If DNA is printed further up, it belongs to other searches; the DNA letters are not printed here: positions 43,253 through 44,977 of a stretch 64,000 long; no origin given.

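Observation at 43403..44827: Pilin-LRR fusion: class III (type IV pilin) signal peptide fused to a BspA-type leucine-rich-repeat adhesin domain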

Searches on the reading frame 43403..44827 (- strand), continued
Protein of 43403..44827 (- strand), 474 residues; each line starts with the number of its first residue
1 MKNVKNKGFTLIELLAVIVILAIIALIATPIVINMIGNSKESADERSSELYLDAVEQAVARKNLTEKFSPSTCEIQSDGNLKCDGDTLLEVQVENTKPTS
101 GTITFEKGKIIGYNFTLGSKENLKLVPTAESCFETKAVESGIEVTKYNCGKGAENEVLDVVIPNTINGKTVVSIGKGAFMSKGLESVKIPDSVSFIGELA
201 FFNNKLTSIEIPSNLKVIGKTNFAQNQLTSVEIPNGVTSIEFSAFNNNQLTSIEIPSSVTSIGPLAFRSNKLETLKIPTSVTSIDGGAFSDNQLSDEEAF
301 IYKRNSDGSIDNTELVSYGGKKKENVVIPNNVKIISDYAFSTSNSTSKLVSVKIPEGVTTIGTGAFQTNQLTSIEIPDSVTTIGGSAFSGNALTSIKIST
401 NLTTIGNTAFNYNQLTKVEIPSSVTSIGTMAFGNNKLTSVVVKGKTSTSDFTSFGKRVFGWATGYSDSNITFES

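Call 52: search_protein_families(library=pfam, proteins=[L010:10001-11005:+, L010:11077-11433:+, L010:11423-11779:+, L010:11784-12551:+, L010:12552-13874:+, L010:13884-15383:+, L010:15380-16078:+, L028:2840-3865:+, L028:4981-6471:+], max_evalue=0.01)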
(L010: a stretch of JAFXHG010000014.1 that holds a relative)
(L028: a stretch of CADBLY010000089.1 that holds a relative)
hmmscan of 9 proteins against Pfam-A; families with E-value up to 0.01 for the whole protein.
L010:10001-11005:+ (334 aa): 1 family
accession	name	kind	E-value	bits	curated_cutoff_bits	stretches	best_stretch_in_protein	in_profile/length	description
PF07963.17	N_methyl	-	1.1e-06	28.3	21.2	1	2-25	3-26/27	Prokaryotic N-terminal methylation motif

L010:11077-11433:+ (118 aa): 1 family
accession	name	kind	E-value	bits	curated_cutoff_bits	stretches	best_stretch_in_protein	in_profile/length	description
PF07811.17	TadE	-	7.3e-10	39.3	22.9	1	12-47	1-36/43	TadE-like protein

L010:11423-11779:+ (118 aa): 2 families
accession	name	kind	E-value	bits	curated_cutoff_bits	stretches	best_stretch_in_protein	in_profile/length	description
PF07811.17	TadE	-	7.9e-05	23.1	22.9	1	6-34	1-29/43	TadE-like protein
PF13400.11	Tad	-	0.0026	18.5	22.3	1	6-38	1-32/47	Putative Flp pilus-assembly TadE/G-like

L010:11784-12551:+ (255 aa): 10 families
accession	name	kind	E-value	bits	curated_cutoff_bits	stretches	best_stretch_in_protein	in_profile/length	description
PF13614.12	AAA_31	-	3.3e-18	66.7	27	1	7-171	2-170/177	AAA domain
PF01656.29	CbiA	-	2.7e-13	50.4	25.4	1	10-197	2-89/125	CobQ/CobB/MinD/ParA nucleotide binding domain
PF10609.15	ParA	-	1.1e-10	41.8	27.1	1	7-179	4-174/246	NUBPL iron-transfer P-loop NTPase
PF06564.18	CBP_BcsQ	-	1.8e-07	31.3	21.3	1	8-188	3-186/234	Cellulose biosynthesis protein BcsQ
PF00142.24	Fer4_NifH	-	1.6e-05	25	25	1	15-71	8-64/271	4Fe-4S iron sulfur cluster binding proteins, NifH/frxC family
PF09140.17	MipZ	-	1.7e-05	24.7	20.7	1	11-153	5-134/262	ATPase MipZ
PF07015.17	VirC1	-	4.9e-05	23.2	24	1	7-44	2-39/231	VirC1 protein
PF00448.28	SRP54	-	0.00037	20.6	22.7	1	17-46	11-40/196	SRP54-type protein, GTPase domain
PF02374.21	ArsA_ATPase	-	0.00053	19.7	24.3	1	12-44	6-38/305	Anion-transporting ATPase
PF16575.11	CLP1_P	-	0.0046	17.2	26.6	1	17-51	4-38/188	mRNA cleavage and polyadenylation factor CLP1 P-loop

L010:12552-13874:+ (440 aa): 7 families
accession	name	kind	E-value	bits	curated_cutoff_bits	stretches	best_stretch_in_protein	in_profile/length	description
PF00437.27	T2SSE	-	1.4e-61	208.6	24.9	1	90-365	4-273/370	Type II/IV secretion system protein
PF00005.33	ABC_tran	-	0.00065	20.8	25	1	214-254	7-47/137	ABC transporter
PF01580.24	FtsK_SpoIIIE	-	0.0013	18.7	24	1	216-238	37-59/221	FtsK/SpoIIIE family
PF07724.20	AAA_2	-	0.0075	16.8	27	0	217-273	2-57/166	AAA domain (Cdc48 subfamily)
PF00615.24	RGS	-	0.0077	17.1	23.9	0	3-69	16-82/117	Regulator of G protein signaling domain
PF12775.13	AAA_7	-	0.0089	16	25.8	0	207-243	22-58/181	P-loop containing dynein motor region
PF05049.19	IIGP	-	0.0095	15.5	24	0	193-246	7-62/375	Interferon-inducible GTPase (IIGP)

L010:13884-15383:+ (499 aa): 2 families
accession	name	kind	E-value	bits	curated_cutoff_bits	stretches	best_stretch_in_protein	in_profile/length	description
PF00482.28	T2SSF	-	6.3e-17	62.2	25.2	1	330-454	2-123/125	Type II secretion system (T2SS), protein F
PF16403.11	Bact_surface_Ig-like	-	3.3e-05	24.3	27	1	96-158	7-66/71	Bacterial surface protein, Ig-like domain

L010:15380-16078:+ (232 aa): 1 family
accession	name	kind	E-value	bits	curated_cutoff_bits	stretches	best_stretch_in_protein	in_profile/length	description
PF00482.28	T2SSF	-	4.8e-14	52.8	25.2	1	98-224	1-124/125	Type II secretion system (T2SS), protein F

L028:2840-3865:+ (341 aa): 1 family
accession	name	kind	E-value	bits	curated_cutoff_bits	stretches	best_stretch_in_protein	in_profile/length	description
PF07963.17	N_methyl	-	2.7e-07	30.3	21.2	1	2-25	3-26/27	Prokaryotic N-terminal methylation motif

L028:4981-6471:+ (496 aa): 2 families
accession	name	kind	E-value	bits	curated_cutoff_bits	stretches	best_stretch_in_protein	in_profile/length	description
PF00482.28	T2SSF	-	8.4e-15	55.3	25.2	1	331-453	4-123/125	Type II secretion system (T2SS), protein F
PF16403.11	Bact_surface_Ig-like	-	3.8e-05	24.1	27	1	95-156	6-64/71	Bacterial surface protein, Ig-like domain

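Call 61: search_protein_families(library=pfam, proteins=[L012:9992-11692:+, L014:9992-11365:+, L017:9467-10873:+, L026:6467-8044:+, L027:10001-11905:+, L039:9995-12052:+, L047:9995-11773:+, L053:9198-11672:+, L056:9974-11632:+, L072:9968-11383:+], max_evalue=0.001)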
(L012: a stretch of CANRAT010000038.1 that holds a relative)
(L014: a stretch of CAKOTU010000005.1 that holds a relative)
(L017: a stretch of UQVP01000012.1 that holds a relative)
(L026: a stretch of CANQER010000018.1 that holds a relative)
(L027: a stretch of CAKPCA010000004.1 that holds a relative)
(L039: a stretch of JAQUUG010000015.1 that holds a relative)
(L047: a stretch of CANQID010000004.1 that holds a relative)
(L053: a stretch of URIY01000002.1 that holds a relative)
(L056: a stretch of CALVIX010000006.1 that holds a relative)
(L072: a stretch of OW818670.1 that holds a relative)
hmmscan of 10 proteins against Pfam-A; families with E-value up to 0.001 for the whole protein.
L012:9992-11692:+ (567 aa): 1 family
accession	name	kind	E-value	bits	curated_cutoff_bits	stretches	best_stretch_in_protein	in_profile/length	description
PF07963.17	N_methyl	-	8.3e-07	28.8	21.2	1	6-28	4-26/27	Prokaryotic N-terminal methylation motif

L014:9992-11365:+ (458 aa): 1 family
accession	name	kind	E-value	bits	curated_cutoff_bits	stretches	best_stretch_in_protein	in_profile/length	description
PF07963.17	N_methyl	-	5.3e-08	32.6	21.2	1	4-28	2-26/27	Prokaryotic N-terminal methylation motif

L017:9467-10873:+ (469 aa): 1 family
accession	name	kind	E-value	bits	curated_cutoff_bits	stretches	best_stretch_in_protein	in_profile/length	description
PF07963.17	N_methyl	-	8.2e-07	28.8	21.2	1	12-37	1-26/27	Prokaryotic N-terminal methylation motif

L026:6467-8044:+ (526 aa): 1 family
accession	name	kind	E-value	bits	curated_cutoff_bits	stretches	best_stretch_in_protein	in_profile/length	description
PF07963.17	N_methyl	-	2.2e-09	36.9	21.2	1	9-34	1-26/27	Prokaryotic N-terminal methylation motif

L027:10001-11905:+ (635 aa): 1 family
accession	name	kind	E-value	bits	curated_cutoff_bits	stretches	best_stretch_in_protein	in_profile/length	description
PF07963.17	N_methyl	-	3e-07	30.2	21.2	1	3-27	2-26/27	Prokaryotic N-terminal methylation motif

L039:9995-12052:+ (686 aa): 7 families
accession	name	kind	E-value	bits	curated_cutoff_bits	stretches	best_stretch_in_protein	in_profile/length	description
PF03382.20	DUF285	-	1.3e-74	248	25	4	395-499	13-113/120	Mycoplasma protein of unknown function, DUF285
PF16403.11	Bact_surface_Ig-like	-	1.4e-10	41.5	27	1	149-220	1-71/71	Bacterial surface protein, Ig-like domain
PF13855.12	LRR_8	-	1.4e-10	41.2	27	1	440-480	20-58/61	Leucine rich repeat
PF07963.17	N_methyl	-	7e-09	35.3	21.2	1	1-26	1-26/27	Prokaryotic N-terminal methylation motif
PF12799.13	LRR_4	-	2e-08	34.7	27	0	446-481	2-33/44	Leucine Rich repeats (2 copies)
PF24048.1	LRR_NXF1-5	-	2.5e-06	27.5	30.5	0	444-483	53-92/142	NXF1/2/3/5 leucine-rich repeat domain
PF23952.1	LRR_EndoS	-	0.00035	21.2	27.9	0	415-479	52-114/116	Endo-beta-N-acetylglucosaminidase EndoS LRR domain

L047:9995-11773:+ (593 aa): 1 family
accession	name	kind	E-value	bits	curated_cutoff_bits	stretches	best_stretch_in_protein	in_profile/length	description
PF07963.17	N_methyl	-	6.2e-06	26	21.2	1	2-24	4-26/27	Prokaryotic N-terminal methylation motif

L053:9198-11672:+ (825 aa): 3 families
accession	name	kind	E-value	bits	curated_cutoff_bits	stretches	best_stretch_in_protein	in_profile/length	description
PF19789.6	DUF6273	-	5.3e-11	43.1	23.5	1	672-823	16-170/172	Domain of unknown function (DUF6273)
PF07963.17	N_methyl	-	1.7e-08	34.1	21.2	1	7-32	1-26/27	Prokaryotic N-terminal methylation motif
PF16656.11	Pur_ac_phosph_N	-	0.00063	20.7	30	0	535-601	13-81/93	Purple acid Phosphatase, N-terminal domain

L056:9974-11632:+ (553 aa): 1 family
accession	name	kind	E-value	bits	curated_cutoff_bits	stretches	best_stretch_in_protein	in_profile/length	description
PF07963.17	N_methyl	-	1.6e-07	31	21.2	1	6-31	1-26/27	Prokaryotic N-terminal methylation motif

L072:9968-11383:+ (472 aa): 1 family
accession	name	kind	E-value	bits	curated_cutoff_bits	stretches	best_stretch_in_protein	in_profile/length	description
PF07963.17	N_methyl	-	1.8e-08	34.1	21.2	1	12-36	2-26/27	Prokaryotic N-terminal methylation motif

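Call 64: search_protein_families(library=ncbifam, proteins=[P0029, P0031, P0053, P0078, P0096, P0025], max_evalue=0.01)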
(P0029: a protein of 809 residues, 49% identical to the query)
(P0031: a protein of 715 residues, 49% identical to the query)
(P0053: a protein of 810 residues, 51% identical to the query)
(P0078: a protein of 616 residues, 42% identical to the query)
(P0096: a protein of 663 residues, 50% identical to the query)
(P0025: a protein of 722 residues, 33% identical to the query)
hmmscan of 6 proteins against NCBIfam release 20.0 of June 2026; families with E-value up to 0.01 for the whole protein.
P0029 (809 aa): 2 families
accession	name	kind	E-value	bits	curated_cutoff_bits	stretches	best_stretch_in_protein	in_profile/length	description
NF047961.1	adhesin_HupY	equivalog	3.9e-71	240.4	1250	7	602-689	432-519/978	leucine-rich repeat adhesin HupY/LrrG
NF045861.1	glide_Gli349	exception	7.2e-37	125.8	1750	6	426-496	2679-2750/3169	gliding machinery surface structure protein Gli349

P0031 (715 aa): 4 families
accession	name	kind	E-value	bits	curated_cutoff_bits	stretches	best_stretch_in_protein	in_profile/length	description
NF047961.1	adhesin_HupY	equivalog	9.9e-63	212.6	1250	3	489-633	174-321/978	leucine-rich repeat adhesin HupY/LrrG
NF045861.1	glide_Gli349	exception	1.9e-38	131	1750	6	415-484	2679-2749/3169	gliding machinery surface structure protein Gli349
NF033189.1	internalin_A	exception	2.1e-11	42.9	1600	1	402-669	118-384/799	class 1 internalin InlA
NF049844.1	Res_ParT_toxin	subfamily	0.00016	21.5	110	0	477-536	56-116/147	type II RES/Xre toxin-antitoxin system toxin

P0053 (810 aa): 4 families
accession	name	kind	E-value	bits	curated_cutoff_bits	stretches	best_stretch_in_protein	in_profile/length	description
NF047961.1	adhesin_HupY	equivalog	1.2e-51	175.9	1250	3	316-528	396-610/978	leucine-rich repeat adhesin HupY/LrrG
NF045861.1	glide_Gli349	exception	2.9e-26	90.6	1750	5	397-467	2679-2750/3169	gliding machinery surface structure protein Gli349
TIGR04090.1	exp_by_SipW_IV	subfamily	1.4e-06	28.3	60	1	12-113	8-103/241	BsaA family SipW-dependent biofilm matrix protein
NF033189.1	internalin_A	exception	2.1e-06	26.3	1600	2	348-531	85-264/799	class 1 internalin InlA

P0078 (616 aa): 2 families
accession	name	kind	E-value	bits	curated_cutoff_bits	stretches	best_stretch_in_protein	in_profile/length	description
NF047961.1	adhesin_HupY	equivalog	3.5e-35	121.4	1250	4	407-474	190-258/978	leucine-rich repeat adhesin HupY/LrrG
NF045861.1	glide_Gli349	exception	1.8e-14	51.4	1750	3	193-278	2657-2743/3169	gliding machinery surface structure protein Gli349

P0096 (663 aa): 2 families
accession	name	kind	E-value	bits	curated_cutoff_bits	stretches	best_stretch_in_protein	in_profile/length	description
NF047961.1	adhesin_HupY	equivalog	1.4e-47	162.4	1250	2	274-433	435-592/978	leucine-rich repeat adhesin HupY/LrrG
NF045861.1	glide_Gli349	exception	1.6e-26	91.4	1750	3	360-430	2675-2746/3169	gliding machinery surface structure protein Gli349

P0025 (722 aa): 2 families
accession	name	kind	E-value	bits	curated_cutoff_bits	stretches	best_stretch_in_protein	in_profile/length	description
NF047961.1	adhesin_HupY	equivalog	5.5e-48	163.8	1250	5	189-269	196-278/978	leucine-rich repeat adhesin HupY/LrrG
NF045861.1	glide_Gli349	exception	4.5e-22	76.7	1750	5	299-371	2681-2754/3169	gliding machinery surface structure protein Gli349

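Call 82: find_encoding_contigs(protein=P0134, flank=10000, max_places=10)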
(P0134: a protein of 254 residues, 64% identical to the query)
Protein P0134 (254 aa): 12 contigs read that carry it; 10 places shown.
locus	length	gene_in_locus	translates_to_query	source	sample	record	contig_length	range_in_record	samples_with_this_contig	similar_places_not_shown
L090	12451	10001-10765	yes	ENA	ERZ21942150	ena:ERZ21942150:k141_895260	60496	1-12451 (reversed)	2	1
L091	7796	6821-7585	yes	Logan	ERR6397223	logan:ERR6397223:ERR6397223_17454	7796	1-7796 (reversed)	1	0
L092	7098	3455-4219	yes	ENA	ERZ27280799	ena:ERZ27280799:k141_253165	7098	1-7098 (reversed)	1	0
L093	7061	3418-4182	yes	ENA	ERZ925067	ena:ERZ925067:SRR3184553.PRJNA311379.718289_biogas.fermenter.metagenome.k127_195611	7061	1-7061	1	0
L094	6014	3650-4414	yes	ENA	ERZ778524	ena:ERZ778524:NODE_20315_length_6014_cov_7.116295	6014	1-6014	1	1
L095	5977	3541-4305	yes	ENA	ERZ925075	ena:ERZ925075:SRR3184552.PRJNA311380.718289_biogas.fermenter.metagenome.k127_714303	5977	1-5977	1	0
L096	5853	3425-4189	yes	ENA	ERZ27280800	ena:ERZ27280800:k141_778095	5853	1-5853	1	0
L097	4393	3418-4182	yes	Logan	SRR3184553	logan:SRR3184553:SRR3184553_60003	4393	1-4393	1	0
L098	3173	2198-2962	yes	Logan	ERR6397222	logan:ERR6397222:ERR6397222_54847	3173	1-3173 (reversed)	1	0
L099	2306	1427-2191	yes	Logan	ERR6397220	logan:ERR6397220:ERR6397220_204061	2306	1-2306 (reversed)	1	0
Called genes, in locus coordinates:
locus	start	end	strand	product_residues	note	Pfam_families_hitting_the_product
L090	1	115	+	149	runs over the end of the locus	-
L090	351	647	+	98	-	PF00829:Ribosomal_L21p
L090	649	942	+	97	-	PF04327:Peptidase_Prp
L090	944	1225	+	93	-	PF01016:Ribosomal_L27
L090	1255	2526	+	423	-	PF01018:GTP1_OBG, PF02421:FeoB_N, PF01926:MMR_HSR1, PF09269:DUF1967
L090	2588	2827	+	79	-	-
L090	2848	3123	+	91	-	-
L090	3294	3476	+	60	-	-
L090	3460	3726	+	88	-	-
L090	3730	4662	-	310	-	PF02557:VanY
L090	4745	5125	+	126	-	PF06397:Desulfoferrod_N, PF01880:Desulfoferrodox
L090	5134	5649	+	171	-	PF18955:DUF5698, PF10035:DUF2179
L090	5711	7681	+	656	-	PF03412:Peptidase_C39, PF00664:ABC_membrane, PF00005:ABC_tran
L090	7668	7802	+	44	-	-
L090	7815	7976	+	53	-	-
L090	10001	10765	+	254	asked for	PF06750:A24_N_bact, PF01478:Peptidase_A24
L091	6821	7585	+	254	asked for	PF06750:A24_N_bact, PF01478:Peptidase_A24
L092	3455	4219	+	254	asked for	PF06750:A24_N_bact, PF01478:Peptidase_A24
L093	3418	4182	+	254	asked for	PF06750:A24_N_bact, PF01478:Peptidase_A24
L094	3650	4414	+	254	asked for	PF06750:A24_N_bact, PF01478:Peptidase_A24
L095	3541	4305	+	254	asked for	PF06750:A24_N_bact, PF01478:Peptidase_A24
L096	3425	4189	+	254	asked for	PF06750:A24_N_bact, PF01478:Peptidase_A24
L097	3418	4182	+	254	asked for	PF06750:A24_N_bact, PF01478:Peptidase_A24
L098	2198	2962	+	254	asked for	PF06750:A24_N_bact, PF01478:Peptidase_A24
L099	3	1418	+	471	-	?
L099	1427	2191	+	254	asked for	PF06750:A24_N_bact, PF01478:Peptidase_A24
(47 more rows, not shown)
